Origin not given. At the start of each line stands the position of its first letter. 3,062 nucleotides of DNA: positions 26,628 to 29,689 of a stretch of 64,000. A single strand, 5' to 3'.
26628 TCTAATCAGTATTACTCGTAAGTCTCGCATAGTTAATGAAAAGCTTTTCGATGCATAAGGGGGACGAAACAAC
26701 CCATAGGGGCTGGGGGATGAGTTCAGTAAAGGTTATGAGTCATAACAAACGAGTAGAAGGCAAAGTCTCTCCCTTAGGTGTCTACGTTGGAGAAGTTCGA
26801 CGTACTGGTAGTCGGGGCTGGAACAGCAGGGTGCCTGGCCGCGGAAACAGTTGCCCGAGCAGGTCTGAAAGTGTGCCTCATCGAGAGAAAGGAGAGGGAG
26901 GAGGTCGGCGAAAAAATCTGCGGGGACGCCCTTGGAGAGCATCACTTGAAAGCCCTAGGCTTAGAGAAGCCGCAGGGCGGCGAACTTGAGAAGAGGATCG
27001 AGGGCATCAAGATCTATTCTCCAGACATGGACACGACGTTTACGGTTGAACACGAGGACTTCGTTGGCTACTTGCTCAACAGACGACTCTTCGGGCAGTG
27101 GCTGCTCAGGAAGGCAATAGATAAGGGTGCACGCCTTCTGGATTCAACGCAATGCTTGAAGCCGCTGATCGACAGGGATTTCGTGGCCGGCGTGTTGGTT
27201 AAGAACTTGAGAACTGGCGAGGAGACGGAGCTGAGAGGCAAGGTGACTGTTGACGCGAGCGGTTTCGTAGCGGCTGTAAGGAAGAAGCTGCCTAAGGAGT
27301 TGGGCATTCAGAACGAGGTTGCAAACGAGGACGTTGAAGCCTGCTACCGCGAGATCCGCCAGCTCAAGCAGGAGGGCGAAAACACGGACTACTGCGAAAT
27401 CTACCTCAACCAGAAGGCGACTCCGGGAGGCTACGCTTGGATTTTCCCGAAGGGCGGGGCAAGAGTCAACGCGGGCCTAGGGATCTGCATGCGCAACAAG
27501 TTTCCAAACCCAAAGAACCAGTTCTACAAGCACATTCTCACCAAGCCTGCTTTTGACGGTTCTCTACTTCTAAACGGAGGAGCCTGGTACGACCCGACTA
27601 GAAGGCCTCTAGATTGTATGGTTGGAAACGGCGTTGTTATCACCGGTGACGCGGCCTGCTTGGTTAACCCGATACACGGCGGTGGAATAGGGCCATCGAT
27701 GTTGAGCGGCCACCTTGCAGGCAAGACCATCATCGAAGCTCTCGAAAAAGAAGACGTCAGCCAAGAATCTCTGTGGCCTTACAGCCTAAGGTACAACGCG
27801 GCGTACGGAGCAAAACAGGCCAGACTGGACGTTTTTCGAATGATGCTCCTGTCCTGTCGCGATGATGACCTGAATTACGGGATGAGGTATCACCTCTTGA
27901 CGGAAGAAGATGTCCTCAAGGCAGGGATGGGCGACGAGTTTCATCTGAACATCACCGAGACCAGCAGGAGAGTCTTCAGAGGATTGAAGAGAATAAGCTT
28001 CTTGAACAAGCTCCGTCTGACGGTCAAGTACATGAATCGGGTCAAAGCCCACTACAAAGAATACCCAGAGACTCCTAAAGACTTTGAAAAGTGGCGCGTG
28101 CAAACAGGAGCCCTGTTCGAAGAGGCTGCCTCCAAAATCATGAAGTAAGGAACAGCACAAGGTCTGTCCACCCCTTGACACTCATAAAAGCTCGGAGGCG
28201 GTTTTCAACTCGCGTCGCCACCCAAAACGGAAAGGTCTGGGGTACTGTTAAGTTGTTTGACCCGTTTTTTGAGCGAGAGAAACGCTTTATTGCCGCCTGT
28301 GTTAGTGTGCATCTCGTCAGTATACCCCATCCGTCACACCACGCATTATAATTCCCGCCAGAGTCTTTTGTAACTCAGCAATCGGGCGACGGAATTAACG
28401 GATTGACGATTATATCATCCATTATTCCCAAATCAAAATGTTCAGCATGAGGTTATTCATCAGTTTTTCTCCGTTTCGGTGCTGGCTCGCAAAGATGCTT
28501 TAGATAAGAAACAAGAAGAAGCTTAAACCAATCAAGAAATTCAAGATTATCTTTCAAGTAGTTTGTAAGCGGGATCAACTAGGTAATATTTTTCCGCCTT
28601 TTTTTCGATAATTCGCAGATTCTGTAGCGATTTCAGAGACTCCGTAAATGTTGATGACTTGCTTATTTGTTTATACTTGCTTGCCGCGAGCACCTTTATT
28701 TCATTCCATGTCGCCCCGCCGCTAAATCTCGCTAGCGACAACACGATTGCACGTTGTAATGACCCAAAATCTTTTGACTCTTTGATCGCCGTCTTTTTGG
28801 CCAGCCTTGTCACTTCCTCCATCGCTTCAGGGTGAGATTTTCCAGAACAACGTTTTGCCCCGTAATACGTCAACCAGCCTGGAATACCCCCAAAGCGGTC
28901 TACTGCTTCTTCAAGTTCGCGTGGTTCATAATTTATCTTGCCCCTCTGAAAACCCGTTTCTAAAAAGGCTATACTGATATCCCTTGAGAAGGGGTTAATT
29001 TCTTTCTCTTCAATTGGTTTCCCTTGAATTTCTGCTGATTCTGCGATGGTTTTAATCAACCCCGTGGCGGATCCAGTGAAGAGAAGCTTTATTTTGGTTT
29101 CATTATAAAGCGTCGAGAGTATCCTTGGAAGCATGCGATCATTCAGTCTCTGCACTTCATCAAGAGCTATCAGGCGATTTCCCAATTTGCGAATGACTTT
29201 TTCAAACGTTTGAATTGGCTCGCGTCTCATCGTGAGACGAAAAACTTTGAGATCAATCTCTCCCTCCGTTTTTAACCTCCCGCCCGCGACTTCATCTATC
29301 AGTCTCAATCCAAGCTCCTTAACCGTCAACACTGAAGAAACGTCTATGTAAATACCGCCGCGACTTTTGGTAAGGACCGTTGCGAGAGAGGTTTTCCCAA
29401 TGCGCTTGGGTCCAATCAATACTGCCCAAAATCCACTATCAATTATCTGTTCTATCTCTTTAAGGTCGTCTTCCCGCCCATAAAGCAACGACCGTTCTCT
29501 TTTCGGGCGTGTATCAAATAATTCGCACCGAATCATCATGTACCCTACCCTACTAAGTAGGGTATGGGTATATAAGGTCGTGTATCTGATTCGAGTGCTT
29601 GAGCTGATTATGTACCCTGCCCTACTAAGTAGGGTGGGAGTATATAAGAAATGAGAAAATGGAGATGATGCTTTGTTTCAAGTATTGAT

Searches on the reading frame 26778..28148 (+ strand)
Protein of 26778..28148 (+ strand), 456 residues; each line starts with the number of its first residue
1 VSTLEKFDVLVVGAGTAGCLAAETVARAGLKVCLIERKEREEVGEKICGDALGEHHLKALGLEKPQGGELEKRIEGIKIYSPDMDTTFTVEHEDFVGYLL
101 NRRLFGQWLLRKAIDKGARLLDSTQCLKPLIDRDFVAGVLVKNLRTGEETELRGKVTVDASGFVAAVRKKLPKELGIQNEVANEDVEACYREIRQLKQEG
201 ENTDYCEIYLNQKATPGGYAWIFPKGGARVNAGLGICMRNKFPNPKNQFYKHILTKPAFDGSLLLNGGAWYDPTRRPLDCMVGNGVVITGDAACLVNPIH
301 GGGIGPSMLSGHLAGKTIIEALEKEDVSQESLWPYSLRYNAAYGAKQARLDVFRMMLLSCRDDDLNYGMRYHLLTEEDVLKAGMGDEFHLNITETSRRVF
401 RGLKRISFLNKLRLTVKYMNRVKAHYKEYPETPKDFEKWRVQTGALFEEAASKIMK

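Call 42: search_protein_families(library=pfam, proteins=[window:26778-28148:+], max_evalue=0.001)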
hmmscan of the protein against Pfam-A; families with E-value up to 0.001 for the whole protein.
window:26778-28148:+ (456 aa): 14 families
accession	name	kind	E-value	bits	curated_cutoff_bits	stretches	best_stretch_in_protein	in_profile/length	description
PF22578.2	GGR_cat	-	2.2e-17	63.1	27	1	185-256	1-70/88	Geranylgeranyl reductase catalytic domain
PF01494.25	FAD_binding_3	-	4.7e-12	46.2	22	1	7-323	2-323/349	FAD binding domain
PF12831.13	FAD_oxidored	-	2.3e-09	37.5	27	1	8-162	1-145/416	FAD dependent oxidoreductase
PF04820.20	Trp_halogenase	-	2.7e-09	36.9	21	1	96-304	151-340/458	Tryptophan halogenase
PF00890.30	FAD_binding_2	-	5.9e-08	32.8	20.4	1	8-40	1-33/414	FAD binding domain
PF01266.30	DAO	-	1.2e-07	32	27.9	1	8-38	1-31/353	FAD dependent oxidoreductase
PF01134.28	GIDA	-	1.6e-07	31.2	22.1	1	8-54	1-46/391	Glucose inhibited division protein A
PF05834.18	Lycopene_cycl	-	7.6e-07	29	23.4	1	8-167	1-145/380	Lycopene cyclase protein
PF01946.23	Thi4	-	1.6e-06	28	26.2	1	5-142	16-138/235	Thi4 family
PF03486.20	HI0933_like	-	7.1e-06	26.1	50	1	8-48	2-40/244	HI0933-like protein Rossmann domain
PF07992.20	Pyr_redox_2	-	8.1e-06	25.9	26.1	1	7-47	1-40/291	Pyridine nucleotide-disulphide oxidoreductase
PF13450.12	NAD_binding_8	-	4.8e-05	24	21.9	1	11-40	1-30/68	NAD(P)-binding Rossmann-like domain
PF00899.27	ThiF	-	0.00059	19.5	28.1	1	3-31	17-45/238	ThiF family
PF00070.33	Pyr_redox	-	0.00094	20.1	22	0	9-40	2-33/82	Pyridine nucleotide-disulphide oxidoreductase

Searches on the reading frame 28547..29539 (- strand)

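Call 42: search_protein_families(library=pfam, proteins=[window:28547-29539:-], max_evalue=0.001)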
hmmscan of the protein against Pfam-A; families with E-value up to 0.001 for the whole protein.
window:28547-29539:- (330 aa): 3 families
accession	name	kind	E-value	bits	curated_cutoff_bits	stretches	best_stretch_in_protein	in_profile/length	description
PF01637.24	ATPase_2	-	5.7e-12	46.4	33.2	1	21-223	3-222/225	ATPase domain predominantly from Archaea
PF13173.12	AAA_14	-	5.1e-09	36.7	27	1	39-185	5-124/129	AAA domain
PF13401.12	AAA_22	-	9.8e-08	32.8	27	1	40-158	9-124/130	AAA domain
